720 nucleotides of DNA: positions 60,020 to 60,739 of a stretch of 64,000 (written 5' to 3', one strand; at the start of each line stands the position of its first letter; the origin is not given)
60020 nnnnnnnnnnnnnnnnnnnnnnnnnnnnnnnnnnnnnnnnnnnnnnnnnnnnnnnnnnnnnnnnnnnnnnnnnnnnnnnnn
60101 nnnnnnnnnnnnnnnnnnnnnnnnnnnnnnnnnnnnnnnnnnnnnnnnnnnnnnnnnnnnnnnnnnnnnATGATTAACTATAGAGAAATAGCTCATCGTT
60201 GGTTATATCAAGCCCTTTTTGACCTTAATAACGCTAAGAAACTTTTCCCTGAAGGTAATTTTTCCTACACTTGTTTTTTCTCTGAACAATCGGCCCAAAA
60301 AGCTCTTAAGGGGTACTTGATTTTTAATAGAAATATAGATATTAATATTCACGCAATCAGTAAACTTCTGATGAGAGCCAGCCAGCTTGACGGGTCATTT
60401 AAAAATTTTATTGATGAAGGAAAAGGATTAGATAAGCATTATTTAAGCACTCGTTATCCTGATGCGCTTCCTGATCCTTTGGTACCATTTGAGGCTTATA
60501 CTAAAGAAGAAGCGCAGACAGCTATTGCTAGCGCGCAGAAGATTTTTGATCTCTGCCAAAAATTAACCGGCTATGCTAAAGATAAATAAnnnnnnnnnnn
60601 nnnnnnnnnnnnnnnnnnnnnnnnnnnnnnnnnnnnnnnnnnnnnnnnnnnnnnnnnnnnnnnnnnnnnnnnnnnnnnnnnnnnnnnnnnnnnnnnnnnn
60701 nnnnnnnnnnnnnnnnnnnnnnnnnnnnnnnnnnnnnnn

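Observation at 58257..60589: Small accessory islet next to smpB-ssrA: Cas4-like PD-(D/E)XK nuclease, unknown gene with palindromic operator, MNT/HEPN pair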

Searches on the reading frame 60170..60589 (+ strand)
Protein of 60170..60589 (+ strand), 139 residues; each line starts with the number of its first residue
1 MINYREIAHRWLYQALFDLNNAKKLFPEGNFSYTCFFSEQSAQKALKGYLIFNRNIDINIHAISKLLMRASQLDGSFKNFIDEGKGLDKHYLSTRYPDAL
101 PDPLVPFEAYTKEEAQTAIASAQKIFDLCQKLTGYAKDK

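Call 6: search_protein_families(library=pfam, proteins=[window:60170-60589:+], max_evalue=0.1)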
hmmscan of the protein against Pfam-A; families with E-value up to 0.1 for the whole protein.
window:60170-60589:+ (139 aa): 1 family
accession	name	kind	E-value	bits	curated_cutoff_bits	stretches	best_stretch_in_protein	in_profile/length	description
PF05168.19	HEPN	-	5.7e-26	91.4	22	1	9-131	2-116/117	HEPN domain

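Call 7: search_protein_families(library=padloc, proteins=[window:60170-60589:+], max_evalue=0.1)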
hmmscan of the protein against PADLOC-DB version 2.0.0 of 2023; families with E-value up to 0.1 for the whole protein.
window:60170-60589:+ (139 aa): 0 families

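Call 8: search_protein_families(library=ncbifam, proteins=[window:60170-60589:+], max_evalue=0.1)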
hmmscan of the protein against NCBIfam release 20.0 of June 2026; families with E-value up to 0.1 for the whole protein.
window:60170-60589:+ (139 aa): 0 families

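Call 21: search_protein_families(library=phrogs, proteins=[window:60170-60589:+], max_evalue=0.1)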
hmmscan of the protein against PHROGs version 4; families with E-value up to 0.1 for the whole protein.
window:60170-60589:+ (139 aa): 1 family
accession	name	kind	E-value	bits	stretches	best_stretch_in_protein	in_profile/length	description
phrog_7513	-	unknown function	0.039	13.8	1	4-132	227-302/461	-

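Call 73: search_solved_structures(query=window:60170-60589:+, max_evalue=0.01, show_alignments=2)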
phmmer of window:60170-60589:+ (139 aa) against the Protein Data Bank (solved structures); distinct sequences matched with E-value up to 0.01: 5.
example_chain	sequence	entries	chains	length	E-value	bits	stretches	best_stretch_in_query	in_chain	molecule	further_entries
1ufb_A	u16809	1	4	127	3.9e-14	56.2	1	8-129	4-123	TT1696 protein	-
1wol_A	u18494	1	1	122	2.7e-11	47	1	10-127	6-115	122aa long conserved hypothetical protein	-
1o3u_A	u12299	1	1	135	5.1e-11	46.1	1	9-132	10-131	conserved hypothetical protein TM0613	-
3o10_A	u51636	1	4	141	4e-06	30.3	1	8-119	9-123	Sacsin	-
4eqq_A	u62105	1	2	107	0.0086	19.5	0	94-121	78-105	Putative host cell surface-exposed lipoprotein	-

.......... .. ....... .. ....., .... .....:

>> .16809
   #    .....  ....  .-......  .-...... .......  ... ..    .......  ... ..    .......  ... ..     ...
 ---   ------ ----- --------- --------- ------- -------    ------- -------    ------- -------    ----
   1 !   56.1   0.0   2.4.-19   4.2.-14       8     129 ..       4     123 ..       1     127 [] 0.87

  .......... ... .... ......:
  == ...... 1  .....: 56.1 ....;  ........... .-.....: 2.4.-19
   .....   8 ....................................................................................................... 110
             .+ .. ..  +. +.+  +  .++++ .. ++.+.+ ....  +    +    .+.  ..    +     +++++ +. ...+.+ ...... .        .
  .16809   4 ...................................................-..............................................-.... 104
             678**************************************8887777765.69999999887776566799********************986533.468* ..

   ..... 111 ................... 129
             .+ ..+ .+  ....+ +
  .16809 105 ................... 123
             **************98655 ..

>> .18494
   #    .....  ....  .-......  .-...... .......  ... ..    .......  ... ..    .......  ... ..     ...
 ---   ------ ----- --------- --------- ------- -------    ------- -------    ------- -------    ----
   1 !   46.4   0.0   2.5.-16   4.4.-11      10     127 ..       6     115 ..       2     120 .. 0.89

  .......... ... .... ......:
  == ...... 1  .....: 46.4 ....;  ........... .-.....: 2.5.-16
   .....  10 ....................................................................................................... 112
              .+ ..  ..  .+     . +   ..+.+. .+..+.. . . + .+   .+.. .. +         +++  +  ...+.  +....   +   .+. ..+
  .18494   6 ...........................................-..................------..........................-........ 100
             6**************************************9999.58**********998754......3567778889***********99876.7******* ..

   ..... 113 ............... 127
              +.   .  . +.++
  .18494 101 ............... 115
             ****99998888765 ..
